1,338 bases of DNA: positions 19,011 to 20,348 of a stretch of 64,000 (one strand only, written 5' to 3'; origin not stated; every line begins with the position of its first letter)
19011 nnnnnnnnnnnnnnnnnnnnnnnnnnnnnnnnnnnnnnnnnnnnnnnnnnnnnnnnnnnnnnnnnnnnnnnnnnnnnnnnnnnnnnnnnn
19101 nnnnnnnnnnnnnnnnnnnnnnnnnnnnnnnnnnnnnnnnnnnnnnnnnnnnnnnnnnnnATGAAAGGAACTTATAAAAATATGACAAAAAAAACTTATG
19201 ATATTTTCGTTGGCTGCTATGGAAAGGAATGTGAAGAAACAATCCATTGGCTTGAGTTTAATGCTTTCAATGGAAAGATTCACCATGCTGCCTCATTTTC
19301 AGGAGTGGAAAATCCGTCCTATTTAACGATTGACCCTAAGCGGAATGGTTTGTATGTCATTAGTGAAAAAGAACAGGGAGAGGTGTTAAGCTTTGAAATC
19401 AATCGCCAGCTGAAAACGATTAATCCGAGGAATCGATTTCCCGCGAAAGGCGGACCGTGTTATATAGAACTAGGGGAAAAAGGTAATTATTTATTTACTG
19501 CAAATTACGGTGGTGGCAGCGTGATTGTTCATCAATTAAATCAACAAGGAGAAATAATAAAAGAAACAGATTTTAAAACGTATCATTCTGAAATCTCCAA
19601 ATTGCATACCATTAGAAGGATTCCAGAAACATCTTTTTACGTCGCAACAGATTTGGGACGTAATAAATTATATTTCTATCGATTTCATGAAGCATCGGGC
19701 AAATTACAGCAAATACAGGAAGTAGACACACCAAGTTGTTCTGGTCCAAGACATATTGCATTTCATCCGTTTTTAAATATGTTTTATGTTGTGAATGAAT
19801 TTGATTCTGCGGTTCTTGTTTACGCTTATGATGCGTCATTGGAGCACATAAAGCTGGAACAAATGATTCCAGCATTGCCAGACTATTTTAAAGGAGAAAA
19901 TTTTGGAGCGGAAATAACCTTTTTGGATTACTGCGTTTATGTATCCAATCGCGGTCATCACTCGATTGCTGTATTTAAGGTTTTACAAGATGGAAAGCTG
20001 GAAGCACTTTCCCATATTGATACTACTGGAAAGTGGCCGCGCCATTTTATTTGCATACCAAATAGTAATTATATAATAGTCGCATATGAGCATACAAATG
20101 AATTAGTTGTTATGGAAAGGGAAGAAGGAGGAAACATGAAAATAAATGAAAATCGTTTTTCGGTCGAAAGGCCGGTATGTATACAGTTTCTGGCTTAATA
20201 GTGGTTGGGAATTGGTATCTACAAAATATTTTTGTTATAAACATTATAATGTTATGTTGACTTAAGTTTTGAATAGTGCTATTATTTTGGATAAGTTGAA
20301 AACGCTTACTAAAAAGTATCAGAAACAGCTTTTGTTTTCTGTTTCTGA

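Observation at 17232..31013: GH20 + lactonase + ABC importer + GH3 + deacetylase + DgaE-like lyase + KDGP aldolase + kinase: candidate pathway for oxidised (aldonate/lactone-ended) N-acetylhexosamine oligosaccharides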

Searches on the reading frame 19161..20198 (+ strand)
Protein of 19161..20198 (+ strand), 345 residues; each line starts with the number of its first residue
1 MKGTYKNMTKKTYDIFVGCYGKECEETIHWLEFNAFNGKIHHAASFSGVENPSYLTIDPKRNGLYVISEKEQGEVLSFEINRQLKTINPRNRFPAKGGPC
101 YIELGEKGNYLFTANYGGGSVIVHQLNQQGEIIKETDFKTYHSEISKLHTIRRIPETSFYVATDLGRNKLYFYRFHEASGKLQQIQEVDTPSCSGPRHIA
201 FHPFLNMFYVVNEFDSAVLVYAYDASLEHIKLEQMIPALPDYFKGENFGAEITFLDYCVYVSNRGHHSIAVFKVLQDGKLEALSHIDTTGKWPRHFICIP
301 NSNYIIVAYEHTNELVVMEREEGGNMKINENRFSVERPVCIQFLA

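Call 3: search_protein_families(library=pfam, proteins=[window:19161-20198:+])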
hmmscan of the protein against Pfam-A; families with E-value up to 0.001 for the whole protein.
window:19161-20198:+ (345 aa): 1 family
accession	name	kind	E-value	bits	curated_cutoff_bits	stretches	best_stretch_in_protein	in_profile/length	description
PF10282.15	Lactonase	-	3.1e-78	263.8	21.7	1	15-343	2-344/344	Lactonase, 7-bladed beta-propeller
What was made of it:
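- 19161..20198 (+): 7-bladed beta-propeller lactonase (likely start 19182), tightly coupled to GH20C. Proposed to hydrolyse GlcNAc-1,5-lactone-type ends or products (inferred). PF10282, 264 bits (call 3).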

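Call 6: search_protein_families(library=ncbifam, proteins=[window:19161-20198:+])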
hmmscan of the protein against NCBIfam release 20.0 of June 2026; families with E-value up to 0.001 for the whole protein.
window:19161-20198:+ (345 aa): 2 families
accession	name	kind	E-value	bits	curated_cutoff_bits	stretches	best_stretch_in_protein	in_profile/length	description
NF050136.1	PGL_lacton_Staph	exception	1.2e-49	169.2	500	1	16-343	4-341/341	6-phosphogluconolactonase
NF008258.1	PRK11028.1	equivalog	9.4e-36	123.5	370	1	54-327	40-312/330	6-phosphogluconolactonase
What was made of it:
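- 19161..20198 (+): Below the 6-phosphogluconolactonase equivalog cutoffs (169 vs 500; 123 vs 370; call 6).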

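Call 10: search_solved_structures(query=window:19161-20198:+)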
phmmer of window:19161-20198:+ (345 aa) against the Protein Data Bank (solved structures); distinct sequences matched with E-value up to 0.001: 8.
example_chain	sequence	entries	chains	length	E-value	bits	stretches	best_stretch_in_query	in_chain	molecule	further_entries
3scy_A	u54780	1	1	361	1.5e-29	106.6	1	9-344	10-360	Hypothetical bacterial 6-phosphogluconolactonase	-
3fgb_A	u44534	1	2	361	1.6e-29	106.5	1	13-344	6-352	uncharacterized protein Q89ZH8_BACTN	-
3hfq_A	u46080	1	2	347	7.6e-29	104.2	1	16-344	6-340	uncharacterized protein lp_2219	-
4qrj_A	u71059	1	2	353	1.2e-24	90.4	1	15-344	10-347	putative 6-phosphogluconolactonase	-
6igb_A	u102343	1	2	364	5e-24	88.4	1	12-326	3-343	Periplasmic gluconolactonase, PpgL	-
6nau_A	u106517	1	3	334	9.6e-18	67.7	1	55-320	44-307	6-phosphogluconolactonase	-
1ri6_A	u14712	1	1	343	4.5e-14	55.7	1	55-321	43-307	putative isomerase ybhE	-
1jof_A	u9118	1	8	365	5.1e-06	29.2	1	123-240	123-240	CARBOXY-CIS,CIS-MUCONATE CYCLASE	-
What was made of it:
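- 19161..20198 (+): PDB: uncharacterised propellers E-29, PpgL gluconolactonase E-24 (call 10).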

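Call 12: find_homologous_proteins(query=window:19161-20198:+, max_evalue=1e-20)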
Query window:19161-20198:+ (345 aa): 591 proteins with E <= 1e-20 among 1941 candidates; the best 120 are listed.
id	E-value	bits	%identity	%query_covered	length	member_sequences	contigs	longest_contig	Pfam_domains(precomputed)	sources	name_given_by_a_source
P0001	6.0e-231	784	99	98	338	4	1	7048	PF10282.16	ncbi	-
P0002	1.7e-178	611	78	98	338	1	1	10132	PF10282.16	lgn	-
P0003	5.2e-178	610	79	98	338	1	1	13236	PF10282.16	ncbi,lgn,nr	ncbi:lactonase family protein [Ralstonia pickettii]|nr:lactonase family protein [Ralstonia pickettii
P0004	2.6e-140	486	63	97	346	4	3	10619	PF10282.16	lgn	-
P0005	2.7e-121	423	54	98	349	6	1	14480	PF10282.16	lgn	-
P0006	3.1e-121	423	54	98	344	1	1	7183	PF10282.16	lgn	-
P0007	2.4e-114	400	53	98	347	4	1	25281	PF10282.16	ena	-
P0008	1.1e-113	398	51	98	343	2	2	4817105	PF10282.16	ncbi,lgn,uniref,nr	ncbi:lactonase family protein [Pseudogracilibacillus auburnensis]|uniref:6-phosphogluconolactonase n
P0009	2.2e-112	394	53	97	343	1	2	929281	PF10282.16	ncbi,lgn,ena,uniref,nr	ncbi:lactonase family protein [Virgibacillus soli]|uniref:Lactonase family protein n=1 Tax=Paraceras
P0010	7.0e-108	379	51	97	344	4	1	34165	PF10282.16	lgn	-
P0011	3.9e-107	377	50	100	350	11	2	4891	PF10282.16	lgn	-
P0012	6.3e-106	373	51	96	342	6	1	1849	PF10282.16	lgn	-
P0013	8.5e-105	369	48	98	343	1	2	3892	PF10282.16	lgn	-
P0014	4.3e-103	363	51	97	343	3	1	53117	PF22494.4,PF10282.16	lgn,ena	-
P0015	1.7e-101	358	48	97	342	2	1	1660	PF10282.16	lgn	-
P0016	5.3e-101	356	48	97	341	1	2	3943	PF10282.16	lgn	-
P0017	6.4e-101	356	48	99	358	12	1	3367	PF10282.16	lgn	-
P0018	3.4e-98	347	46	99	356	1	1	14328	PF10282.16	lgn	-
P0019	2.5e-97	344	46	97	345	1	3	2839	PF10282.16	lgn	-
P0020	1.8e-96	342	47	96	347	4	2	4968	PF10282.16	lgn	-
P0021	6.1e-96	340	47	96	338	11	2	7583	PF10282.16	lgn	-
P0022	2.5e-94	334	44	98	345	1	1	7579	PF10282.16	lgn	-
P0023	1.6e-93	332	46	96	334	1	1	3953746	PF10282.16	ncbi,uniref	ncbi:lactonase family protein [Oceanobacillus sp. 1P07AA]|uniref:lactonase family protein n=1 Tax=Oc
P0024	2.1e-93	331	46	97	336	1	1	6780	PF10282.16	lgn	-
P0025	2.5e-93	331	44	97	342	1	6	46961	PF10282.16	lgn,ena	-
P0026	3.1e-93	331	45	98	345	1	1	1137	PF10282.16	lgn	-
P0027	6.9e-93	330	45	98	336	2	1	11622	PF10282.16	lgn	-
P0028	1.6e-92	329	46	98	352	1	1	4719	PF10282.16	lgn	-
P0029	1.8e-92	328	45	97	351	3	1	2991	PF27112.1,PF10282.16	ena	-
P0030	2.9e-92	328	44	96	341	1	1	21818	PF10282.16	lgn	-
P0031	3.2e-91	324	44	95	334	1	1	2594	PF10282.16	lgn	-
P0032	3.1e-90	321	44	97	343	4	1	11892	PF10282.16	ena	-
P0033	1.4e-89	319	43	96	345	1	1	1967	PF10282.16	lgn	-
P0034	1.7e-89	319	43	96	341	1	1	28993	PF10282.16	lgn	-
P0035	2.4e-89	318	44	96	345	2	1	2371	PF10282.16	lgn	-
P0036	1.9e-88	315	43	96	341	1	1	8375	PF10282.16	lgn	-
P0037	1.3e-87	312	43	96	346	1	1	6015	PF10282.16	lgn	-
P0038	7.7e-87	310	43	97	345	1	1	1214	PF10282.16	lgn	-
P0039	7.8e-87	310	43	98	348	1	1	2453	PF10282.16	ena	-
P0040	1.3e-86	309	45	96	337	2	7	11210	PF10282.16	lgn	-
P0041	1.4e-86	309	44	97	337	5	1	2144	PF10282.16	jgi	-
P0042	1.7e-85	305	42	96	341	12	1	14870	PF10282.16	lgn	-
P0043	1.9e-85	305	43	97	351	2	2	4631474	PF10282.16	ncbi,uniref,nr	ncbi:Lactonase family protein [Sporosarcina sp. ANT_H38]|uniref:lactonase family protein n=1 Tax=Spo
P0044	9.0e-85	303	42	98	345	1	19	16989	PF27112.1,PF10282.16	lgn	-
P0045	1.5e-84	302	41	98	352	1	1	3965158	PF10282.16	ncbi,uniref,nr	ncbi:lactonase family protein [Radiobacillus kanasensis]|uniref:lactonase family protein n=1 Tax=Rad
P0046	5.0e-84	301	44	97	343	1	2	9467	PF10282.16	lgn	-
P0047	6.8e-84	300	42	98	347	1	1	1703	PF10282.16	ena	-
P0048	8.1e-84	300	42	97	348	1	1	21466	PF27112.1,PF10282.16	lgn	-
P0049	4.9e-83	297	42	97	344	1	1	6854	PF10282.16,PF25293.2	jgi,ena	-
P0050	8.5e-83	297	41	96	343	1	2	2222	PF10282.16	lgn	-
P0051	2.1e-82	295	43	98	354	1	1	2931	PF10282.16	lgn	-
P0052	7.0e-82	294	41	95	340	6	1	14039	PF10282.16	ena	-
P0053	7.3e-82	293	42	98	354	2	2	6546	PF10282.16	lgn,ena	-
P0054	2.3e-81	292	42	97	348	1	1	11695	PF22494.4,PF10282.16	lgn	-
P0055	4.3e-80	288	43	97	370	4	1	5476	PF10282.16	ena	-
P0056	1.3e-77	280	41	96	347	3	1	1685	PF10282.16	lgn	-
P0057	5.2e-75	271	45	84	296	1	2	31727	PF10282.16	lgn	-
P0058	7.5e-74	267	39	96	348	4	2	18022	PF10282.16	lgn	-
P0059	1.4e-72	263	41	96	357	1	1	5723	PF10282.16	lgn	-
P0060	2.4e-72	262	50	68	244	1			PF10282.16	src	-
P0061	9.1e-72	260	38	95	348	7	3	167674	PF10282.16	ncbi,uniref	ncbi:lactonase family protein [Cytobacillus praedii]|uniref:lactonase family protein n=1 Tax=Cytobac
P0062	1.4e-69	253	39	97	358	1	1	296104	PF10282.16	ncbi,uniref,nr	ncbi:lactonase family protein [Ferdinandcohnia quinoae]|uniref:Lactonase family protein n=1 Tax=Fred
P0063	3.8e-69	252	38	97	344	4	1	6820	PF10282.16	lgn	-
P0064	6.0e-68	248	46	53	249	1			PF10282.16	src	-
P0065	4.9e-65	238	50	62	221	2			PF10282.16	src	-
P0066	1.2e-62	230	37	97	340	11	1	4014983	PF10282.16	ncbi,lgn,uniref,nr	ncbi:lactonase family protein [Virgibacillus halodenitrificans]|uniref:lactonase family protein n=1 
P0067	8.1e-57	211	36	71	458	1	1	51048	PF10282.16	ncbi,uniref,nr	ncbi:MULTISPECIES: beta-propeller fold lactonase family protein [Clostridia]|uniref:lactonase family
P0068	3.2e-52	196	35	99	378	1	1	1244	PF10282.16,PF08450.19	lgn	-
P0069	1.9e-48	184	33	97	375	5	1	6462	PF22494.4,PF10282.16,PF08450.19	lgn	-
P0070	2.7e-48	183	34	95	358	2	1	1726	PF10282.16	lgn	-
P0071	8.8e-47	178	33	98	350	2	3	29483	PF10282.16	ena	-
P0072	2.1e-46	177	31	97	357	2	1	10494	PF10282.16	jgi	jgi:6-phosphogluconolactonase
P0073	4.5e-46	176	32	97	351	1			PF10282.16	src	-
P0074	1.3e-45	174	31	99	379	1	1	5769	PF10282.16,PF22807.3,PF08450.19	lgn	-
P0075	3.2e-45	173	32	95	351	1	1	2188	PF10282.16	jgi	jgi:6-phosphogluconolactonase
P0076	3.7e-45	173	32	96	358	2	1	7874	PF10282.16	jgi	jgi:6-phosphogluconolactonase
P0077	5.3e-45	172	32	95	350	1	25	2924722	PF10282.16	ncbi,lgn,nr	ncbi:MAG: lactonase family protein [Anaerolineales bacterium]|nr:lactonase family protein [Anaerolin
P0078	1.8e-44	170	32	96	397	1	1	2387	PF10282.16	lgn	-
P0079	2.7e-44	170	31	95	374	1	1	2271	PF10282.16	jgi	jgi:6-phosphogluconolactonase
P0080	2.7e-44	170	31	96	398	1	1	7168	PF10282.16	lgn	-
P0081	5.5e-44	169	32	96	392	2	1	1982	PF22494.4,PF10282.16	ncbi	-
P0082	5.6e-44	169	32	96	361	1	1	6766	PF10282.16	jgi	jgi:6-phosphogluconolactonase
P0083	7.1e-44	169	31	97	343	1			PF10282.16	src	-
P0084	6.0e-43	166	32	96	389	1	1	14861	PF10282.16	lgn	-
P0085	7.4e-43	165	33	96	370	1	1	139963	PF10282.16,PF08450.19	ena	-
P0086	8.8e-43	165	32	97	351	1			PF10282.16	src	-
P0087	1.1e-42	165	31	97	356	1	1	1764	PF10282.16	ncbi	-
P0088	1.4e-42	164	32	96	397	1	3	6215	PF10282.16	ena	-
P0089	1.6e-42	164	34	95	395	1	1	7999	PF10282.16,PF08450.19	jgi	jgi:6-phosphogluconolactonase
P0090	1.6e-42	164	34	95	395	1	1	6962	PF10282.16,PF03413.26,PF08450.19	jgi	jgi:6-phosphogluconolactonase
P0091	1.6e-42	164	32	96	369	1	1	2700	PF10282.16,PF08450.19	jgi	jgi:6-phosphogluconolactonase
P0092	3.1e-42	163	31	97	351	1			PF10282.16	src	-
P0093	4.9e-42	162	30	97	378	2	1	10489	PF10282.16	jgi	jgi:6-phosphogluconolactonase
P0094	6.4e-42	162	31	96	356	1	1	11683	PF10282.16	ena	-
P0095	7.3e-42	162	33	96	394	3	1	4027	PF10282.16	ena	-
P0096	8.3e-42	162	30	98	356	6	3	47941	PF10282.16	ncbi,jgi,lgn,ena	-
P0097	1.3e-41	161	31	96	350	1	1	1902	PF10282.16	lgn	-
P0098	1.5e-41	161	30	95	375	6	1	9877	PF10282.16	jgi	-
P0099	2.3e-41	160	31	96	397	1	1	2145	PF10282.16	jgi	jgi:6-phosphogluconolactonase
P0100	2.3e-41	160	31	98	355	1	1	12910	PF10282.16,PF26550.2,PF02239.23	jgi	jgi:3-carboxymuconate cyclase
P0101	2.3e-41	160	31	96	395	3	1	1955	PF10282.16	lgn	-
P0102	7.4e-41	159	31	96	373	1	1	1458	PF10282.16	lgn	-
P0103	9.8e-41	158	31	96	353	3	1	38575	PF10282.16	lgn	-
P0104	1.3e-40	158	31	96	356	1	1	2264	PF10282.16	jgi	jgi:6-phosphogluconolactonase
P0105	1.3e-40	158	32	95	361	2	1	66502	PF10282.16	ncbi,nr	ncbi:MAG: 6-phosphogluconolactonase [Fibrobacteres bacterium]|nr:6-phosphogluconolactonase [Fibrobac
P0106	1.5e-40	158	30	98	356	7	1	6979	PF10282.16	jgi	jgi:6-phosphogluconolactonase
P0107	1.5e-40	158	30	96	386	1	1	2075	PF10282.16,PF22807.3,PF08450.19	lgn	-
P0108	1.6e-40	158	31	96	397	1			PF10282.16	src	-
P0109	2.2e-40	157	30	97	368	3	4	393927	PF10282.16,PF24814.2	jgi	jgi:6-phosphogluconolactonase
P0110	2.9e-40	157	32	98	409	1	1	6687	PF10282.16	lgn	-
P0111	3.3e-40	157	31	96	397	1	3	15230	PF10282.16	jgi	jgi:6-phosphogluconolactonase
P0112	3.3e-40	156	33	96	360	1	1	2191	PF10282.16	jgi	jgi:6-phosphogluconolactonase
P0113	3.4e-40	156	32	96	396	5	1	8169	PF10282.16,PF08450.19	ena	-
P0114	4.1e-40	156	31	94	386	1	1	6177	PF10282.16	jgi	jgi:6-phosphogluconolactonase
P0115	4.6e-40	156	31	97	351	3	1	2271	PF10282.16,PF07433.18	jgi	-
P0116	1.3e-39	154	31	95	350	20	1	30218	PF10282.16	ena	-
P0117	1.9e-39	154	32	97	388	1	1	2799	PF10282.16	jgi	jgi:6-phosphogluconolactonase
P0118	2.2e-39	154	33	96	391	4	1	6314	PF10282.16,PF03413.26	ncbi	ncbi:MAG TPA: lactonase family protein [Gemmataceae bacterium]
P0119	3.3e-39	153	32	96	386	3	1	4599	PF10282.16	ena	-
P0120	3.4e-39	153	31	97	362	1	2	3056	PF10282.16,PF07433.18,PF08450.19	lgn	-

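Call 13: find_encoding_contigs(protein=P0008, flank=10000, max_places=1)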
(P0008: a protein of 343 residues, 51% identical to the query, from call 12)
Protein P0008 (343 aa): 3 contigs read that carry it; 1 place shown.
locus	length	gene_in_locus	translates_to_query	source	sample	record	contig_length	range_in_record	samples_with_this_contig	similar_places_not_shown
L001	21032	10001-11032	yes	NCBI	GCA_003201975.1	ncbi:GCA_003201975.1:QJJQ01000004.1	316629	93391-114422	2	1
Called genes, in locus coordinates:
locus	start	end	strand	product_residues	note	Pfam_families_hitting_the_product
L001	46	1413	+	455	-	-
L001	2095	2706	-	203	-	PF00072:Response_reg, PF00196:GerE, PF04545:Sigma70_r4 (faint)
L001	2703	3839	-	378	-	PF23540:DesK_N, PF07730:HisKA_3, PF13581:HATPase_c_2 (faint), PF02518:HATPase_c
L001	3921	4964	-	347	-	PF00487:FA_desaturase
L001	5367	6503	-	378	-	PF01594:AI-2E_transport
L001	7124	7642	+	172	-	PF01548:DEDD_Tnp_IS110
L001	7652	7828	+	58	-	-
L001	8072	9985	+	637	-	PF00728:Glyco_hydro_20, PF18088:Glyco_H_20C_C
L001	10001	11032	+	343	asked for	PF10282:Lactonase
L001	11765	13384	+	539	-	PF01547:SBP_bac_1 (weak)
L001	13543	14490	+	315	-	PF00528:BPD_transp_1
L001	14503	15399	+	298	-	PF00528:BPD_transp_1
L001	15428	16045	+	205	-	PF04854:DUF624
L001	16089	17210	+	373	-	PF01979:Amidohydro_1 (weak), PF07969:Amidohydro_3 (faint), PF22647:EF_0837-like_N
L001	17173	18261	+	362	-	PF03841:SelA, PF01212:Beta_elim_lyase (weak)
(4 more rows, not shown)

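Call 14: find_encoding_contigs(protein=P0009, flank=10000, max_places=1)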
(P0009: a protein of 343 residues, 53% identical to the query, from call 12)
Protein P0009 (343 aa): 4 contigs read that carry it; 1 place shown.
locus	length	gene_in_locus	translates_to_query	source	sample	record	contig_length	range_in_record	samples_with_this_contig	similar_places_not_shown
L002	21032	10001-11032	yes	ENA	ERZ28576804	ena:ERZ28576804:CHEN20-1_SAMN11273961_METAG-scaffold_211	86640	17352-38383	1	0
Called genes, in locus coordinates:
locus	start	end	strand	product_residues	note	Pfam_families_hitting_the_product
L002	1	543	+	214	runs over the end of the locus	PF13175:AAA_15 (faint), PF00005:ABC_tran, PF02463:SMC_N, PF13304:AAA_21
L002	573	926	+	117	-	-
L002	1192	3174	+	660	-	-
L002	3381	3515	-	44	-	-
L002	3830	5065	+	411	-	PF00083:Sugar_tr, PF07690:MFS_1, PF11700:ATG22 (weak), PF13347:MFS_2, PF12832:MFS_1_like (weak), PF07690:MFS_1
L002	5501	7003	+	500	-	PF00370:FGGY_N, PF02782:FGGY_C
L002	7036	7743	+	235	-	PF00106:adh_short, PF08659:KR, PF13561:adh_short_C2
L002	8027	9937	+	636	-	PF18229:GcnA_N, PF00728:Glyco_hydro_20, PF18088:Glyco_H_20C_C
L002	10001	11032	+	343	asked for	PF10282:Lactonase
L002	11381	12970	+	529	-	PF01547:SBP_bac_1, PF13416:SBP_bac_8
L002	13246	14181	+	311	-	PF00528:BPD_transp_1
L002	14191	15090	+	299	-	PF00528:BPD_transp_1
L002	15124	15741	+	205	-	PF04854:DUF624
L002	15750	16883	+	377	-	PF01979:Amidohydro_1, PF22647:EF_0837-like_N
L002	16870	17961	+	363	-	PF03841:SelA, PF01212:Beta_elim_lyase (weak)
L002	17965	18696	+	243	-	PF07071:KDGP_aldolase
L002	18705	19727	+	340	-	PF00294:PfkB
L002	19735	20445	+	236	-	PF00392:GntR, PF07702:UTRA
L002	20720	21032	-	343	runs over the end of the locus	PF00089:Trypsin, PF13365:Trypsin_2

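Call 15: find_encoding_contigs(protein=P0043, flank=10000, max_places=1)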
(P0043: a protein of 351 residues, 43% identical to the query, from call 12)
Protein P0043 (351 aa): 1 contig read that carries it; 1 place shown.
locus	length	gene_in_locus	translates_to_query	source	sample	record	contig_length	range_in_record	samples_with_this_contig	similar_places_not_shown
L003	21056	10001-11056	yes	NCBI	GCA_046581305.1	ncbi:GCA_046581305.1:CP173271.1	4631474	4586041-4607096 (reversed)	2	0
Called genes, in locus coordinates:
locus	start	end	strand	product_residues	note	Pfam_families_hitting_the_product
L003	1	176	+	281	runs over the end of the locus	PF00005:ABC_tran, PF02463:SMC_N, PF13304:AAA_21 (faint), PF27471:EcfA1_C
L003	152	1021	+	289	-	PF00005:ABC_tran, PF13304:AAA_21 (weak)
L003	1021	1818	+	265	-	PF02361:CbiQ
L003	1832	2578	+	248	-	PF01416:PseudoU_synth_1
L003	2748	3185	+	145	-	PF00572:Ribosomal_L13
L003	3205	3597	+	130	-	PF00380:Ribosomal_S9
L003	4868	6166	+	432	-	PF01547:SBP_bac_1, PF13416:SBP_bac_8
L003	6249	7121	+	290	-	PF00528:BPD_transp_1 (weak)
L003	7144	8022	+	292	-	PF00528:BPD_transp_1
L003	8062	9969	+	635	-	PF00728:Glyco_hydro_20, PF18088:Glyco_H_20C_C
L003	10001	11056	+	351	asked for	PF10282:Lactonase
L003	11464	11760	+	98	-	PF00581:Rhodanese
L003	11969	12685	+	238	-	PF01520:Amidase_3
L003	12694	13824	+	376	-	PF10609:ParA, PF00142:Fer4_NifH (faint), PF01656:CbiA, PF02374:ArsA_ATPase (weak), PF09140:MipZ (weak), PF13614:AAA_31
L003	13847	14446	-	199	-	-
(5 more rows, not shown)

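Call 17: find_encoding_contigs(protein=P0003, flank=10000, max_places=2)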
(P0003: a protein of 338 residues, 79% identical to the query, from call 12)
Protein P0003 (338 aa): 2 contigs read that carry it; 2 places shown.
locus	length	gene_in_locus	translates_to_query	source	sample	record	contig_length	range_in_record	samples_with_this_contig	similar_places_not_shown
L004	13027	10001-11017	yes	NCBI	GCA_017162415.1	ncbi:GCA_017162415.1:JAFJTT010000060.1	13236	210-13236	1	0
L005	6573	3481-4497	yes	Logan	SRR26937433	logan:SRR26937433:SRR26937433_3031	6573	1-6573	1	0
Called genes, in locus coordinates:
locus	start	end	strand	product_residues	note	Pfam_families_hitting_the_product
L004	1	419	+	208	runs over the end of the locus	PF05035:DGOK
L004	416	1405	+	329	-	-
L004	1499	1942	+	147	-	PF07331:TctB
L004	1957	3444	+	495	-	PF01970:TctA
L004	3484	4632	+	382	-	PF02746:MR_MLE_N, PF13378:MR_MLE_C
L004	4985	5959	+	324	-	-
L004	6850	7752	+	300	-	PF04069:OpuAC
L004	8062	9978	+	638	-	-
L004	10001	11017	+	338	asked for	PF10282:Lactonase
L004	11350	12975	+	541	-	-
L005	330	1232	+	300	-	PF04069:OpuAC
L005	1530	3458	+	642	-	PF00728:Glyco_hydro_20, PF18088:Glyco_H_20C_C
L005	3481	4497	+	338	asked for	PF10282:Lactonase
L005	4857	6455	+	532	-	PF01547:SBP_bac_1 (weak)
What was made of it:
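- Tried and rejected: The closest contigs (L004/L005) come from an assembly labelled Ralstonia, probably contamination (call 17).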

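Call 18: find_encoding_contigs(protein=P0061, flank=10000, max_places=1)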
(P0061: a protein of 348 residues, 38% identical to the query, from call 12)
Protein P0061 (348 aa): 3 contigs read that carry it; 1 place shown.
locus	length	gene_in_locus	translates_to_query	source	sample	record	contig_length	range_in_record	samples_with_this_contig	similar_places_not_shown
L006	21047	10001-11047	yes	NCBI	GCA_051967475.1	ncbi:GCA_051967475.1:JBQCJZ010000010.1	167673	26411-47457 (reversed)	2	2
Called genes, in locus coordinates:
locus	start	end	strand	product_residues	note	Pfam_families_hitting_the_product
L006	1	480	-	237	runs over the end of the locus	PF00392:GntR, PF07702:UTRA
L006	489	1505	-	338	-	PF00294:PfkB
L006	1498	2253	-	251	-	PF07071:KDGP_aldolase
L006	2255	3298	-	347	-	PF01212:Beta_elim_lyase (weak), PF03841:SelA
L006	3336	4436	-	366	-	PF01979:Amidohydro_1, PF22647:EF_0837-like_N (weak)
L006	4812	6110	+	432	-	PF01547:SBP_bac_1, PF13416:SBP_bac_8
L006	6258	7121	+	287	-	PF00528:BPD_transp_1 (weak)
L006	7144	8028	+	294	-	PF00528:BPD_transp_1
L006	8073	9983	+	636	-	PF00728:Glyco_hydro_20, PF18088:Glyco_H_20C_C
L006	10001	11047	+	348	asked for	PF10282:Lactonase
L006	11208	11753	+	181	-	PF13302:Acetyltransf_3, PF13420:Acetyltransf_4, PF00583:Acetyltransf_1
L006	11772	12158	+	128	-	PF04237:YjbR, PF19694:DUF6194 (weak)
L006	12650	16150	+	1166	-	PF18080:Gal_mutarotas_3, PF12905:Glyco_hydro_101, PF17451:Glyco_hyd_101C, PF21466:GH101_dom-5, PF17974:GalBD_like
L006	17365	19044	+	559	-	PF00672:HAMP, PF06580:His_kinase, PF02518:HATPase_c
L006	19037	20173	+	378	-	PF00072:Response_reg, PF00165:HTH_AraC, PF12833:HTH_18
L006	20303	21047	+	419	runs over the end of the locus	PF01547:SBP_bac_1, PF13416:SBP_bac_8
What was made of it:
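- A GH101 lies near the Cytobacillus locus (call 18).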
